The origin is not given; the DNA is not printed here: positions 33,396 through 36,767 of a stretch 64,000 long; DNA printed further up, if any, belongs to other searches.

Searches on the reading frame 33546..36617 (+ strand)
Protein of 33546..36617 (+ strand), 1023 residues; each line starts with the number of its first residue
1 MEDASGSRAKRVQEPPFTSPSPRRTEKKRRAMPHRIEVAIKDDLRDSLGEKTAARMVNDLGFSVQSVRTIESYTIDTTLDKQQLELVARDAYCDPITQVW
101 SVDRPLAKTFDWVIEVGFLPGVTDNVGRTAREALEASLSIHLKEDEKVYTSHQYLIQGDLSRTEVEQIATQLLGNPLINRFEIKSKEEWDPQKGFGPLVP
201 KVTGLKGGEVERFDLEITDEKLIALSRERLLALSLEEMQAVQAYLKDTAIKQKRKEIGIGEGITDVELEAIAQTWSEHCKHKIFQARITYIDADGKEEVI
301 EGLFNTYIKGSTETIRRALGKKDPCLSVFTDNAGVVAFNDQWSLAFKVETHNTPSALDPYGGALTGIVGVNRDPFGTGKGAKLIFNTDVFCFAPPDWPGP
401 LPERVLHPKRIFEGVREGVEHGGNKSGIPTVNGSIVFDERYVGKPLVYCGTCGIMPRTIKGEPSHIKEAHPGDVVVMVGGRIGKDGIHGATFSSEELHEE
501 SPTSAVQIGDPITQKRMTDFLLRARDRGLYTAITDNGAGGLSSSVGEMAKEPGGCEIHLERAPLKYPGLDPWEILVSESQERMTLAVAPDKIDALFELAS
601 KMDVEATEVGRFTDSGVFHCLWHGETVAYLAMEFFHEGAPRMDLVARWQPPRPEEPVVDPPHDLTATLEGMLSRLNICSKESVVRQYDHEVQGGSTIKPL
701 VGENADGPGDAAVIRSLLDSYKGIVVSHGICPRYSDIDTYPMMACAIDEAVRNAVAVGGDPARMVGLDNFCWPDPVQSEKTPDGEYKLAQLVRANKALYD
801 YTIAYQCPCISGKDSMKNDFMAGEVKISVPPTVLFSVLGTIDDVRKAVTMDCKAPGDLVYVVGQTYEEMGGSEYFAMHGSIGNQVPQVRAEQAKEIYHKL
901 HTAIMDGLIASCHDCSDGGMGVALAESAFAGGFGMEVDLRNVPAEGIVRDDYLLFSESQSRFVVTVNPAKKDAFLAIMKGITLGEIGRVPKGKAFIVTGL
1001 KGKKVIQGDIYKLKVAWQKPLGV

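Call 62: search_protein_families(library=pfam, proteins=[window:33546-36617:+], max_evalue=0.001)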
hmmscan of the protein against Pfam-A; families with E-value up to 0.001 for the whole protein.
window:33546-36617:+ (1023 aa): 4 families
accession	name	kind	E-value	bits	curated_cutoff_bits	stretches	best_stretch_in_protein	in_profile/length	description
PF02769.27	AIRS_C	-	2.3e-52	177.8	23.1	2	471-617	2-150/156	AIR synthase related protein, C-terminal domain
PF00586.29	AIRS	-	6.3e-22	78.6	24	2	331-455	2-112/112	AIR synthase related protein, N-terminal domain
PF18072.6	FGAR-AT_linker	-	5e-15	56.2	26.6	1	224-282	3-50/50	Formylglycinamide ribonucleotide amidotransferase linker domain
PF02700.19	PurS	-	6.5e-07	29.9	22.2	0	114-184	4-76/77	Phosphoribosylformylglycinamidine (FGAM) synthase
